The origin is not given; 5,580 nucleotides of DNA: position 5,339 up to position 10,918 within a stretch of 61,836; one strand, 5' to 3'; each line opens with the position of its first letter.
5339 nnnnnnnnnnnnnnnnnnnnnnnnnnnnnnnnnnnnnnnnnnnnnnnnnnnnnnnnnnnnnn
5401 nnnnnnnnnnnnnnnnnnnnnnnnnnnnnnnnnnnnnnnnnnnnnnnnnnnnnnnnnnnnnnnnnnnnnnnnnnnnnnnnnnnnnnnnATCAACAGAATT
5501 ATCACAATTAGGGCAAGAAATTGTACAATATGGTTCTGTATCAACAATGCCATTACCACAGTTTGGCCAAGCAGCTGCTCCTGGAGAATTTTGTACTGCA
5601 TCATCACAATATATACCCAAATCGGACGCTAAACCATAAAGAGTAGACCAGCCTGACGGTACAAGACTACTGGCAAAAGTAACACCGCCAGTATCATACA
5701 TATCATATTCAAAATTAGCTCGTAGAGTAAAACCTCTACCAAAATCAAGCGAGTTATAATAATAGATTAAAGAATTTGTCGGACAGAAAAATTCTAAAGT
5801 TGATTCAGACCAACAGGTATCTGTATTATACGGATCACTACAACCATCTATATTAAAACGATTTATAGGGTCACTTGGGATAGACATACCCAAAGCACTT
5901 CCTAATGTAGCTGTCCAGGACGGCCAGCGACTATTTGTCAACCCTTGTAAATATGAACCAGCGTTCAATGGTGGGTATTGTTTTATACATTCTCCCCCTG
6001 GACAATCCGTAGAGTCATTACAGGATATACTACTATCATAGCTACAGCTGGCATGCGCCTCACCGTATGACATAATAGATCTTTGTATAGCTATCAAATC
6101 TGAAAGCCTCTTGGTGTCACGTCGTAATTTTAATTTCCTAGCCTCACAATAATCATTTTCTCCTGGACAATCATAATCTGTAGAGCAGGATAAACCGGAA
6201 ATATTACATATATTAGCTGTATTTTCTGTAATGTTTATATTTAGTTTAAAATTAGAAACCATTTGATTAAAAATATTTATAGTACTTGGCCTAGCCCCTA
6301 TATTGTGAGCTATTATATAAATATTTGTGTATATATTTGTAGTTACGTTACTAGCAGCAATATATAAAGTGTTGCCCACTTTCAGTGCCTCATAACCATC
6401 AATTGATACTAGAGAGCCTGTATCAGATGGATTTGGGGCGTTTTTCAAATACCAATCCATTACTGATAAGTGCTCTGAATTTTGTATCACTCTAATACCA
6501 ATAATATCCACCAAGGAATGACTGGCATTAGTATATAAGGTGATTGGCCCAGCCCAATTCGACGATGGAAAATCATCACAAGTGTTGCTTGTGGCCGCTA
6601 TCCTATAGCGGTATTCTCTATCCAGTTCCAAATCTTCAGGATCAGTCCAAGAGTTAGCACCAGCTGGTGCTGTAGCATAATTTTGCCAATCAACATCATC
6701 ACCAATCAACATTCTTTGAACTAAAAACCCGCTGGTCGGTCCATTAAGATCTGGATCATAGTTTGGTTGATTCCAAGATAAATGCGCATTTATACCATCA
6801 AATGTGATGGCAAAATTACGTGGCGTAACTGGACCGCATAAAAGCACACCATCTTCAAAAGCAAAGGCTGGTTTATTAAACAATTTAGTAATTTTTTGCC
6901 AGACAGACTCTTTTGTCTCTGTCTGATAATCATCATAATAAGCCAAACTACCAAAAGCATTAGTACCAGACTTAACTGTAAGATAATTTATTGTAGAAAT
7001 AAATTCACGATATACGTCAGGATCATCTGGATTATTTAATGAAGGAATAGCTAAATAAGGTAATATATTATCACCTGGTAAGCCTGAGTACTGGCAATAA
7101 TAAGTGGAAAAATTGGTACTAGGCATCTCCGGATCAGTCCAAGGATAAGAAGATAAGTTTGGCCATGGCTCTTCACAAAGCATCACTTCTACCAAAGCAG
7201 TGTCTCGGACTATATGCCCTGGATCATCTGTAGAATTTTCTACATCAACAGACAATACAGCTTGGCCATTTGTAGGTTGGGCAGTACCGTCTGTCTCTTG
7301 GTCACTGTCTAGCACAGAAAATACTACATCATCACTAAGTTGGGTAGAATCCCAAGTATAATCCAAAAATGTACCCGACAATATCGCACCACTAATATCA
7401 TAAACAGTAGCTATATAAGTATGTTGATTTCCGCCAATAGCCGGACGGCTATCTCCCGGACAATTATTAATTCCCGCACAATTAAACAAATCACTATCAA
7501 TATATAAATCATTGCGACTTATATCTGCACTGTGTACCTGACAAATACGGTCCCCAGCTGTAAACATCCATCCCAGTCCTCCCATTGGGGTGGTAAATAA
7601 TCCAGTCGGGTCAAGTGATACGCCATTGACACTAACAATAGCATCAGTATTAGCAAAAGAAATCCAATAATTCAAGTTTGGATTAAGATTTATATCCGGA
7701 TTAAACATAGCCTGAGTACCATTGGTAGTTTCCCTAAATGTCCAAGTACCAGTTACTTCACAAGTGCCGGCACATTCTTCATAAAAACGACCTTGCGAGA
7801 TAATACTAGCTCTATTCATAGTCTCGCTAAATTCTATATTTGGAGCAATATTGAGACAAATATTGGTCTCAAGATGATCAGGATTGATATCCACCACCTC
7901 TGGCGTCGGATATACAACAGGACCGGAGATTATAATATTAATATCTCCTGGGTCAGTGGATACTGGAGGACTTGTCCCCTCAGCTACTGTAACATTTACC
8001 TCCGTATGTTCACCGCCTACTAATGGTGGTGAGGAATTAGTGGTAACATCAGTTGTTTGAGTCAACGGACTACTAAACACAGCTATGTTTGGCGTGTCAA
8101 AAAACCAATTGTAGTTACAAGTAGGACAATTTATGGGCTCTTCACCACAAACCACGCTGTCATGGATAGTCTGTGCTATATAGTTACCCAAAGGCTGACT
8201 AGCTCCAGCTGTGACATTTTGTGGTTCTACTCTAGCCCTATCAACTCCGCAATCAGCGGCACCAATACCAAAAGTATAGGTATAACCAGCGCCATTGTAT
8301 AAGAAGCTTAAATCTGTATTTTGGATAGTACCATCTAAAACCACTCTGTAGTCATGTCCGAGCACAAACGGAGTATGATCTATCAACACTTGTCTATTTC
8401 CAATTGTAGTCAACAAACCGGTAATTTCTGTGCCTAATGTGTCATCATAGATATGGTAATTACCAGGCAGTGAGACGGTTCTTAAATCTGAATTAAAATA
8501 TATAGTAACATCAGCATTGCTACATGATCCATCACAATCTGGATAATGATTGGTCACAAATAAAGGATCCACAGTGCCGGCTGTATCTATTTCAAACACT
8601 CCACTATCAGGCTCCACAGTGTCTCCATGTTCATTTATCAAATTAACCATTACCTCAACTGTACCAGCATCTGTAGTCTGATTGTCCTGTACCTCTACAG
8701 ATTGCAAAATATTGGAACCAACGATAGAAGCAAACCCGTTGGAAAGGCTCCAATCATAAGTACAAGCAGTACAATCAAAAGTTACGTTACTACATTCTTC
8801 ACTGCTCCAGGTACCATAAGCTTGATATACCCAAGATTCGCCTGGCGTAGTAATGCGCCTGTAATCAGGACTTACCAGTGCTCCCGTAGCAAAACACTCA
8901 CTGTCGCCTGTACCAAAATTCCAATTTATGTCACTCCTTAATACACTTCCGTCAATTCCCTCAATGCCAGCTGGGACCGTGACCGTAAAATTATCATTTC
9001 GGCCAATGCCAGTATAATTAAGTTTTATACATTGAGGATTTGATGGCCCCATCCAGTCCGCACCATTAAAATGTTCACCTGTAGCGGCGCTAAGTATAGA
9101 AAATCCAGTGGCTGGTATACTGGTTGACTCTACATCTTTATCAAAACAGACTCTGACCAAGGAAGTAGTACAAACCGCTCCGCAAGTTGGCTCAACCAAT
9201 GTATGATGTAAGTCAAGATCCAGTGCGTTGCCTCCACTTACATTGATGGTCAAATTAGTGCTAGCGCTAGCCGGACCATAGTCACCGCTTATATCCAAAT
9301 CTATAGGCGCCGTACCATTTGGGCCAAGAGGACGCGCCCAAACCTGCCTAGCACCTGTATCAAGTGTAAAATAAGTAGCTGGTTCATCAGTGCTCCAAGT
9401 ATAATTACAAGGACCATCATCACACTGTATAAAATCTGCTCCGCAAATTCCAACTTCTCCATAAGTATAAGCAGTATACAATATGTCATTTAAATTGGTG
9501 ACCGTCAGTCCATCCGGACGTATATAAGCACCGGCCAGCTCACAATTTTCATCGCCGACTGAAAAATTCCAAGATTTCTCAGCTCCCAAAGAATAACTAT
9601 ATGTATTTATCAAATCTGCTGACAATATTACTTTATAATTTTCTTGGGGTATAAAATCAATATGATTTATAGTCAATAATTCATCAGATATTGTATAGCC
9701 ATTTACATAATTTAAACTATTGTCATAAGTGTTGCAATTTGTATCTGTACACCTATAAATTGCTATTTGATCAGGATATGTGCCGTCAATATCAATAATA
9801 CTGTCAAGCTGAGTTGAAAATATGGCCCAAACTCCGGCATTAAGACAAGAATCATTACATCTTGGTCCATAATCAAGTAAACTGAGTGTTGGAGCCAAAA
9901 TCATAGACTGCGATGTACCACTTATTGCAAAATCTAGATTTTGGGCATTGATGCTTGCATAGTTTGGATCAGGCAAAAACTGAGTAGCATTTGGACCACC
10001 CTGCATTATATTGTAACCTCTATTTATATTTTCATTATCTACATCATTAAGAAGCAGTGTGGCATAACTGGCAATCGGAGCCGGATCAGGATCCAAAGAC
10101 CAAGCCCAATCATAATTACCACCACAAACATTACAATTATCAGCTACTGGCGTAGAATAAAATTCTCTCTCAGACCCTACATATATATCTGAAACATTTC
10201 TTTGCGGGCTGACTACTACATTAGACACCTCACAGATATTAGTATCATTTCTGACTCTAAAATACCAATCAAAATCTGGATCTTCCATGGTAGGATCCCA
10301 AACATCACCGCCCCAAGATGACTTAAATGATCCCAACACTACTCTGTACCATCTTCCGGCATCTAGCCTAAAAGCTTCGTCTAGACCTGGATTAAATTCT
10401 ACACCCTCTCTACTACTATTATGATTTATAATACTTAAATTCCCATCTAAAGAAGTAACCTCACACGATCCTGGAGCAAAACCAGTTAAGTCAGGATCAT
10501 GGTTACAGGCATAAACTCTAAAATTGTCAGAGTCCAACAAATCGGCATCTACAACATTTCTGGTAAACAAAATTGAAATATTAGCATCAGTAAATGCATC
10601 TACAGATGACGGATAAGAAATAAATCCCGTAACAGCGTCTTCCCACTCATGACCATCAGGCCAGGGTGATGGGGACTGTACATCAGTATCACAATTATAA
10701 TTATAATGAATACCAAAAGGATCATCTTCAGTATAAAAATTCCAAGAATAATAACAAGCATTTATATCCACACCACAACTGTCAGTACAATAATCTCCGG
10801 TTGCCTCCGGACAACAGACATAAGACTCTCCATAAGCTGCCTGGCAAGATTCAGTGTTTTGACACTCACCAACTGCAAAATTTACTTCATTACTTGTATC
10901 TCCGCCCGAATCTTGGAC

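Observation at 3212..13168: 3,318-aa protein in which a VirB2-like pilin hairpin is followed by a multidomain adhesin-like region ending in a vWA domain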

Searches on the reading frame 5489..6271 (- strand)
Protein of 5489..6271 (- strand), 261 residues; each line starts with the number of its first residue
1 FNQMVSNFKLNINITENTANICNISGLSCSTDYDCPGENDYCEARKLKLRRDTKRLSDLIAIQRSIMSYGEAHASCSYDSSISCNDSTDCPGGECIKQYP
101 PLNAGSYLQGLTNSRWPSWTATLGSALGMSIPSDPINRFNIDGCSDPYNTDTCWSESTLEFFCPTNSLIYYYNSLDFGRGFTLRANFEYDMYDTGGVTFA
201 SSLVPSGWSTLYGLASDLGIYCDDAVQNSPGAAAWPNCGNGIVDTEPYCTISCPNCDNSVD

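Call 9: search_protein_families(library=pfam, proteins=[window:5489-6271:-], max_evalue=1)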
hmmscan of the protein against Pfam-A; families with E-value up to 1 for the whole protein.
window:5489-6271:- (261 aa): 2 families
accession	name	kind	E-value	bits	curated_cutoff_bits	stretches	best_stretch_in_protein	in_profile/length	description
PF13248.11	Zn_ribbon_3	-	0.027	14.4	27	1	250-260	2-12/26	zinc-ribbon domain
PF07127.16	Nodulin_late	-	0.78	10.6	30.4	0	25-38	26-39/54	Late nodulin domain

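Call 46: search_protein_families(library=ncbifam, proteins=[window:5489-6271:-], max_evalue=0.1)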
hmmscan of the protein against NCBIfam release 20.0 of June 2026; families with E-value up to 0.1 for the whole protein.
window:5489-6271:- (261 aa): 0 families

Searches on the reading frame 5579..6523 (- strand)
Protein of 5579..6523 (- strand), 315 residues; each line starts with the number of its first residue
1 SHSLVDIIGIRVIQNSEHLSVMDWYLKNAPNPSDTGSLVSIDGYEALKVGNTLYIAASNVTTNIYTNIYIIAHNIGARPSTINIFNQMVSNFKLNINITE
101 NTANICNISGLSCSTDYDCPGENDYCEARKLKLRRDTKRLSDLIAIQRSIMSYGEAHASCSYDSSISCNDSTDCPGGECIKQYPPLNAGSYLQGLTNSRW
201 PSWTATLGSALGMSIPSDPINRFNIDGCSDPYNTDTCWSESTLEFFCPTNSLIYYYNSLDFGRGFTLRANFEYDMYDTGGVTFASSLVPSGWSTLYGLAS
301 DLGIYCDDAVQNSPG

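Call 62: search_solved_structures(query=A4, max_evalue=10, show_alignments=3)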
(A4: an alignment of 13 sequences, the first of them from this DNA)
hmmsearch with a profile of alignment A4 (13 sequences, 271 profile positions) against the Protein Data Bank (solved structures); distinct sequences matched with E-value up to 10: 11.
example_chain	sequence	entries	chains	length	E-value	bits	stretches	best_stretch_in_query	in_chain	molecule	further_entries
7suk_L3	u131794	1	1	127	2.5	10.6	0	5-27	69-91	40S ribosomal protein S18-A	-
4v7h_AM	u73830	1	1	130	2.7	10.5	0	5-27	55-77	40S ribosomal protein S18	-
6wdr_S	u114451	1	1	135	2.8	10.5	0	5-27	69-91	40S ribosomal protein S18-A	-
4v4b_AM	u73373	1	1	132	2.8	10.4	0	5-27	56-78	40S ribosomal protein S18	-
6woo_SS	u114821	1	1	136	2.9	10.4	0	5-27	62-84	uS13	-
6q8y_H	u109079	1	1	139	3.2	10.3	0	5-27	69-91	40S ribosomal protein S18-A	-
4v92_BS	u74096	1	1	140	3.2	10.3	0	5-27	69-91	US13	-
4u3m_C8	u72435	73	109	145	3.3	10.2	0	5-27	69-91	40S ribosomal protein S18-A | US13 | Small ribosomal subunit protein uS13A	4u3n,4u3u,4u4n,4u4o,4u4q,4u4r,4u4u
3j6x_18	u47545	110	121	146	3.3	10.2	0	5-27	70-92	40S ribosomal protein S18 | 40S ribosomal protein rpS18 (S13p) | 40S ribosomal protein S18-A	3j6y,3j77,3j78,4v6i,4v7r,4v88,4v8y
5it7_S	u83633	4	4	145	4.6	9.7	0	5-28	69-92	KLLA0B01562p | Ribosomal protein uS13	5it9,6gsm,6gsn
3j80_S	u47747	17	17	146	4.6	9.7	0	5-28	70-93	uS13 | KLLA0B01562p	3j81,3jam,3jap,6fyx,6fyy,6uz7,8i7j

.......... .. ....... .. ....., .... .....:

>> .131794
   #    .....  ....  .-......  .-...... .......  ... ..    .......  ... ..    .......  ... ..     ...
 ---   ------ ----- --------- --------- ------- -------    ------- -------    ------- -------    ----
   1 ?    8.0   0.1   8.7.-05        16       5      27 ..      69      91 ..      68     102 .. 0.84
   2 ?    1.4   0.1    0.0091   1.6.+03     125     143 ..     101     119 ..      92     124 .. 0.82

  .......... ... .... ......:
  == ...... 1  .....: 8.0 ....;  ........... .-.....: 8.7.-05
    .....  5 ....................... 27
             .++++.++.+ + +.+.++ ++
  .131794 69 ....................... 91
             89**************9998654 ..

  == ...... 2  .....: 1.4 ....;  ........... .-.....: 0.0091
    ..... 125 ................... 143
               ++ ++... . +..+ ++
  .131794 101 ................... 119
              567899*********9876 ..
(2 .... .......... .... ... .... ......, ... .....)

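Call 63: search_protein_families(library=pfam, alignment_id=A4, max_evalue=10)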
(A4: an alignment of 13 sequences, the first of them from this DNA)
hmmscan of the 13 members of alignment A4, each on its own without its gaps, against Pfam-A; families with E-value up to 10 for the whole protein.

A. member 1, seq(315 aa): 2 families
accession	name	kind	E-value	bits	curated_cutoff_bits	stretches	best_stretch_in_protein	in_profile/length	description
PF07127.16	Nodulin_late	-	1.2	10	30.4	1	109-122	26-39/54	Late nodulin domain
PF00095.26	WAP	-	3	8.6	20.8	1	105-126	12-30/41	WAP-type (Whey Acidic Protein) 'four-disulfide core'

B. families by the number of members that match (of 13 scanned): 14 families
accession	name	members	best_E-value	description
PF07127.16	Nodulin_late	7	0.037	Late nodulin domain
PF00299.24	Squash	3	0.12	Squash family serine protease inhibitor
PF14625.12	Lustrin_cystein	3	0.14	Lustrin, cysteine-rich repeated domain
PF00095.26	WAP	3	1.3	WAP-type (Whey Acidic Protein) 'four-disulfide core'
PF23416.1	DUF7107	3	1.6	Domain of unknown function (DUF7107)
PF21164.2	Dumpy_DPY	2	0.021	Dumpy, DPY module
PF20999.2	DUF4438_C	2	0.083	Domain of unknown function (DUF4438), C-terminal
PF04706.18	Dickkopf_N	2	0.48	Dickkopf N-terminal cysteine-rich region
PF01683.23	EB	2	3.5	EB module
PF25052.1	AtDEF-like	1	0.044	Defensin-like family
PF01666.22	DX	1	0.047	DX module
PF12637.14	TSCPD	1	0.11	TSCPD domain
PF19081.6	Ig_7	1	0.12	Ig-like domain CHU_C associated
PF07473.16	Toxin_11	1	2.1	Spasmodic peptide gm9a; conotoxin from Conus species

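Call 70: predict_structure(alignment_id=A4)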
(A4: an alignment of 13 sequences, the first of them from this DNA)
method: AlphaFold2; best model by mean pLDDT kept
length: 315 residues; sequences in the alignment: 13
mean_pLDDT: 71.4   pTM: 0.70
mean pLDDT of the five models: 71.4, 71.1, 64.8, 64.2, 57.3
residues with pLDDT >= 90: 57; 70-90: 145; 50-70: 59; < 50: 54
segments of 3 or more residues with pLDDT < 50: 188-202, 278-281, 284-315
pLDDT, mean of each block of 10 residues (from residue 1): 77 86 90 89 90 88 81 92 92 70 81 81 80 81 81 87 85 91 64 39 64 69 57 66 61 70 73 62 38 25 28 24
secondary structure, 60 per line:
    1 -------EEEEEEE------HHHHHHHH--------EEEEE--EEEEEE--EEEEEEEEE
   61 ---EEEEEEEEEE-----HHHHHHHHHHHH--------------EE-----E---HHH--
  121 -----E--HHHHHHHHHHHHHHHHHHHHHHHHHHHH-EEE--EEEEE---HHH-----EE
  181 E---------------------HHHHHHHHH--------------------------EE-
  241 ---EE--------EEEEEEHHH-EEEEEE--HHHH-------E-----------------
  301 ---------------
elements in order: E8-14 H21-28 E37-41 E44-49 E52-60 E64-73 H79-90 H129-156 E158-160 E163-167 E179-181 H203-211 E254-259 E264-269 H272-275

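Call 73: fold_search(model_id=the predicted structure, library=pdb)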
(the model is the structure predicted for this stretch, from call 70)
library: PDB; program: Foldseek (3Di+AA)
matches with E <= 10: 724; with E <= 0.001: 0
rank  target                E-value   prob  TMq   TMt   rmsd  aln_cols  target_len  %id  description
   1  3otl_B                7.4e-02  0.15  0.11  0.18  11.6       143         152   10  Three-dimensional Structure of the putative uncharacterized protein from Rhizobium leguminosarum at the resolution 1.9 (released 2010-09-22)
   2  6ick_A                7.8e-02  0.12  0.14  0.13  14.5       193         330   10  Pseudomonas putida CBB5 NdmA (released 2019-09-04)
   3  5f7l_C                7.8e-02  0.09  0.10  0.09  19.2       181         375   10  Blood group antigen binding adhesin BabA of Helicobacter pylori strain 17875 in complex with Nanobody Nb-ER14 (released 2016-01-20)
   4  2f7l_A                9.9e-02  0.54  0.14  0.10   8.1        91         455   10  Crystal structure of Sulfolobus tokodaii phosphomannomutase/phosphoglucomutase (released 2006-12-05)
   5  3klx_B                9.9e-02  0.16  0.11  0.15  11.1       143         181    8  Crystal structure of native abscisic acid receptor PYL3 (released 2010-11-10)
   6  8tp1_A                1.0e-01  0.30  0.12  0.09  10.8       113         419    8  ATP-2 state of Bcs1 (C7 symmetrized) (released 2024-06-05)
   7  5f7l_A                1.0e-01  0.10  0.11  0.10  18.1       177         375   11  Blood group antigen binding adhesin BabA of Helicobacter pylori strain 17875 in complex with Nanobody Nb-ER14 (released 2016-01-20)
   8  6icq_B                1.1e-01  0.12  0.14  0.14  14.5       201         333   12  Pseudomonas putida CBB5 NdmA QL mutant with theobromine (released 2019-09-04)
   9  8vo1                  1.3e-01  0.16  0.12  0.21  13.2       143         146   15  Pathogenesis related 10-10 C155S mutant (released 2024-10-23)
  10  9ix8_C                1.4e-01  0.57  0.16  0.12   8.8        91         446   10  Crystallization and structural characterization of phosphopentomutase from the hyperthermophilic archaeon Thermococcus (released 2024-12-18)
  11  2bk0_A                1.5e-01  0.14  0.11  0.19  10.0       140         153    8  Crystal structure of the major celery allergen Api G 1 (released 2005-06-13)
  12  6icq_A                1.7e-01  0.11  0.14  0.14  14.0       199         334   11  Pseudomonas putida CBB5 NdmA QL mutant with theobromine (released 2019-09-04)
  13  7uqm                  1.8e-01  0.14  0.11  0.21  13.2       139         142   14  Pathogenesis related 10-10 papaverine complex (released 2023-03-01)
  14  3nr4_C                1.9e-01  0.20  0.11  0.17  10.9       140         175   12  Pyrabactin-bound PYL2 (released 2010-07-14)
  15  5f8r_B                1.9e-01  0.08  0.11  0.09  18.9       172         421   11  Blood group antigen binding adhesin BabA of Helicobacter pylori strain S831 in complex with blood group H Lewis b hexa (released 2016-01-20)
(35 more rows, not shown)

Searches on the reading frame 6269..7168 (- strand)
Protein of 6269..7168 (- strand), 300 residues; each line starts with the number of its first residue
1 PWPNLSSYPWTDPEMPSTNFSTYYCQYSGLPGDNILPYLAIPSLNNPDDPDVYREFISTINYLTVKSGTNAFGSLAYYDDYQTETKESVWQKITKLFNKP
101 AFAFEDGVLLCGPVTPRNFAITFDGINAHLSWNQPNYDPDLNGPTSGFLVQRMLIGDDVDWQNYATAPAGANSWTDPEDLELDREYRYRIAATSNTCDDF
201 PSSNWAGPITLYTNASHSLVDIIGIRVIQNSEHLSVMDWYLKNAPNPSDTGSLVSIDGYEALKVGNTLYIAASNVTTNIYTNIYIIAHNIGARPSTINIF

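Call 9: search_protein_families(library=pfam, proteins=[window:6269-7168:-], max_evalue=1)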
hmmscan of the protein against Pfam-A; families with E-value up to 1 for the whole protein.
window:6269-7168:- (300 aa): 1 family
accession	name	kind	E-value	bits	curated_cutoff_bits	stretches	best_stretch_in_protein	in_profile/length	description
PF00041.27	fn3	-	0.017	15.8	25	1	125-199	13-75/84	Fibronectin type III domain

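Call 46: search_protein_families(library=ncbifam, proteins=[window:6269-7168:-], max_evalue=0.1)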
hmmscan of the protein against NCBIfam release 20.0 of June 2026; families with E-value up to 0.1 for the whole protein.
window:6269-7168:- (300 aa): 0 families

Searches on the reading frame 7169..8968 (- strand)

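Call 9: search_protein_families(library=pfam, proteins=[window:7169-8968:-], max_evalue=1)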
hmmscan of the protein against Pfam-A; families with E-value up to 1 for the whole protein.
window:7169-8968:- (600 aa): 4 families
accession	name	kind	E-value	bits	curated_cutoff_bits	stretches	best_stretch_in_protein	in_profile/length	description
PF13205.12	Big_5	-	3.1e-11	44.4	23.6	2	356-452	5-95/105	Bacterial Ig-like domain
PF19408.5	PKD_6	-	0.01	16.6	25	1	67-108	30-68/82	PKD-like domain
PF10071.14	DUF2310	-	0.2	11.3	25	0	277-298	217-238/255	Zn-ribbon-containing, possibly nucleic-acid-binding protein (DUF2310)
PF15122.11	TMEM206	-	0.25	10.9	27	0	55-113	159-217/296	TMEM206 protein family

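Call 46: search_protein_families(library=ncbifam, proteins=[window:7169-8968:-], max_evalue=0.1)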
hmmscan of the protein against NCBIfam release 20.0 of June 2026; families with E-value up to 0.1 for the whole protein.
window:7169-8968:- (600 aa): 0 families

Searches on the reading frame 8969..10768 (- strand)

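Call 9: search_protein_families(library=pfam, proteins=[window:8969-10768:-], max_evalue=1)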
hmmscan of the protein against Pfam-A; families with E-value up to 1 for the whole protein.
window:8969-10768:- (600 aa): 1 family
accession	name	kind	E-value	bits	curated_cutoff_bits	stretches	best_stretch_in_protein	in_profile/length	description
PF13205.12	Big_5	-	0.24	12.6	23.6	0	354-403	53-104/105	Bacterial Ig-like domain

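Call 46: search_protein_families(library=ncbifam, proteins=[window:8969-10768:-], max_evalue=0.1)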
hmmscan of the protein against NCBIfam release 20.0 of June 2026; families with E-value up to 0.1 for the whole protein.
window:8969-10768:- (600 aa): 0 families
